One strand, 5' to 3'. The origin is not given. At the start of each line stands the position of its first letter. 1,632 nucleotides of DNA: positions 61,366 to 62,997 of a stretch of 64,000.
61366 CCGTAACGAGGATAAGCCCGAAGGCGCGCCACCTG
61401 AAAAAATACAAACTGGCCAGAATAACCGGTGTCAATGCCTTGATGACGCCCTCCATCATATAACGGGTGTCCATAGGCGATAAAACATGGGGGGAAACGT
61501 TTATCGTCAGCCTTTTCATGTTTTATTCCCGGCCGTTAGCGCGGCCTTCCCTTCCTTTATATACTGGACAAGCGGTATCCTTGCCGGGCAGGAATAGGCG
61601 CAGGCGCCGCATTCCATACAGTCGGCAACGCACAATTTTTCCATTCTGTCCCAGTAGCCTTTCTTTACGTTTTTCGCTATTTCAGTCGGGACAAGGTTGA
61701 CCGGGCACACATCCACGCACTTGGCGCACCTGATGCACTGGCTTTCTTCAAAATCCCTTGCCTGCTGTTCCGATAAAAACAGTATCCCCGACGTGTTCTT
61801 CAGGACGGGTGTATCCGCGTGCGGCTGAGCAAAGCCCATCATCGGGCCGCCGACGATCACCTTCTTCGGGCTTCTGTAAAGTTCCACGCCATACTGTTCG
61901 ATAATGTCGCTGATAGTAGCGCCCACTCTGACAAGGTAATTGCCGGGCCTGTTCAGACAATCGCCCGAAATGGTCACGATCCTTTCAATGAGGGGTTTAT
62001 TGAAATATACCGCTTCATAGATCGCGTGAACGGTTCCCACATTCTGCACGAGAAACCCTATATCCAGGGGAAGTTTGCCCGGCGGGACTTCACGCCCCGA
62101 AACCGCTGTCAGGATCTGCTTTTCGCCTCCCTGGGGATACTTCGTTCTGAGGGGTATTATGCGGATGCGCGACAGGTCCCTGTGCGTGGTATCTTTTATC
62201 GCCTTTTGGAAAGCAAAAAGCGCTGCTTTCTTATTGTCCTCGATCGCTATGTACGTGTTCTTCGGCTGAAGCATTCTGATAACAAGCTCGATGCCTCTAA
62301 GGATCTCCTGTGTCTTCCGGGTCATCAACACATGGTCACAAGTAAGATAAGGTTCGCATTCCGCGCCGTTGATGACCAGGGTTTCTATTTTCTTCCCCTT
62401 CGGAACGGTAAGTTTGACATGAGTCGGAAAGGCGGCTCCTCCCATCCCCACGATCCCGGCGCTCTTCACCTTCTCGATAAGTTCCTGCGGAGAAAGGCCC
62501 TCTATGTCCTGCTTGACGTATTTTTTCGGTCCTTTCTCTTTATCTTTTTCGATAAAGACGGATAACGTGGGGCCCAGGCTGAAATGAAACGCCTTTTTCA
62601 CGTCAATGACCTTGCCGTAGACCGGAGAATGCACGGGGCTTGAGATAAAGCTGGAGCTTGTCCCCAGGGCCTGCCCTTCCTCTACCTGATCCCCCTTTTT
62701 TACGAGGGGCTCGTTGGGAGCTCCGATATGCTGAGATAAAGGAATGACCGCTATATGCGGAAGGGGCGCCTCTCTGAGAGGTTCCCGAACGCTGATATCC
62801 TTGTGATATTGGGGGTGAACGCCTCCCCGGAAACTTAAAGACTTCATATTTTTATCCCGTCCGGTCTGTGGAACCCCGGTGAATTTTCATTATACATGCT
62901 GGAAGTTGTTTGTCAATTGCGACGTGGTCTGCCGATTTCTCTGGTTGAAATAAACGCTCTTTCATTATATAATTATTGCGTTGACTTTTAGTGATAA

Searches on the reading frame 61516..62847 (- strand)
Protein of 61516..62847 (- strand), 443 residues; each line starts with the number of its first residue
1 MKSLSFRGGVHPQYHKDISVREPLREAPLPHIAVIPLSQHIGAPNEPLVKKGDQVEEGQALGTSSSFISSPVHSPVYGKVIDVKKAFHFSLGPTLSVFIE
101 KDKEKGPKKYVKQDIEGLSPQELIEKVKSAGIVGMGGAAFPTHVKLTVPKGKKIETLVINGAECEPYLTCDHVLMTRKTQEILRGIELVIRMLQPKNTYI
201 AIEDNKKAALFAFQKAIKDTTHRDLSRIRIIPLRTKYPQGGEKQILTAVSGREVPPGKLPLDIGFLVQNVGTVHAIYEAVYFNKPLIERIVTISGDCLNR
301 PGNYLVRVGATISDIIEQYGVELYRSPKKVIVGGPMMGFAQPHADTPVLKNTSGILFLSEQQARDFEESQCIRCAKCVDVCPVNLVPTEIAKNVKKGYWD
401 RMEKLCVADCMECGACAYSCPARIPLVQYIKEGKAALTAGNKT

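Call 59: find_encoding_contigs(protein=window:61516-62847:-, flank=10000, max_places=2)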
Protein window:61516-62847:- (443 aa): 13 contigs read that carry it; 2 places shown.
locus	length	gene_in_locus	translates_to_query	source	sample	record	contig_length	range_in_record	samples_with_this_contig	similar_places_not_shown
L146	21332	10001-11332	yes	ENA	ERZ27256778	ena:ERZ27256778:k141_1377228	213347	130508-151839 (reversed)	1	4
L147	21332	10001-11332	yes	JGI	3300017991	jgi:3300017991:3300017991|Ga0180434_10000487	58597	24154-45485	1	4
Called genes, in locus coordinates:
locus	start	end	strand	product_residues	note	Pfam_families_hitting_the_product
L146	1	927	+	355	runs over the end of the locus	PF00331:Glyco_hydro_10 (faint), PF02449:Glyco_hydro_42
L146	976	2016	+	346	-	-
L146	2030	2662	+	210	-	-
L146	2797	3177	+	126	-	PF07238:PilZ (weak)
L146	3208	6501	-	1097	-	-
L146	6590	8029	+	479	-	PF09594:GT87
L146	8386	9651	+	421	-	PF05977:MFS_3, PF07690:MFS_1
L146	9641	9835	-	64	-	-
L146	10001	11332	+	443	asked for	PF13375:RnfC_N, PF01512:Complex1_51K, PF10531:SLBB, PF13187:Fer4_9 (faint), PF00037:Fer4 (faint), PF12838:Fer4_7 (weak), PF13183:Fer4_8 (weak), PF13237:Fer4_10 (weak), +2 more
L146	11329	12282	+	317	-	PF03116:NQR2_RnfD_RnfE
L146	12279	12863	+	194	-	PF04205:FMN_bind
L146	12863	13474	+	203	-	PF02508:Rnf-Nqr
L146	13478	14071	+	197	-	PF02508:Rnf-Nqr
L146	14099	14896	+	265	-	PF04060:FeS, PF13187:Fer4_9 (weak), PF13237:Fer4_10 (weak), PF14697:Fer4_21 (weak), PF25160:LdpA_Fe-S-bd (weak), PF00037:Fer4, PF12797:Fer4_2 (weak), PF12837:Fer4_6, +2 more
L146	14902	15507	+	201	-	PF00551:Formyl_trans_N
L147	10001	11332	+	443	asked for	PF13375:RnfC_N, PF01512:Complex1_51K, PF10531:SLBB, PF13187:Fer4_9 (faint), PF00037:Fer4 (faint), PF12838:Fer4_7 (weak), PF13183:Fer4_8 (weak), PF13237:Fer4_10 (weak), +2 more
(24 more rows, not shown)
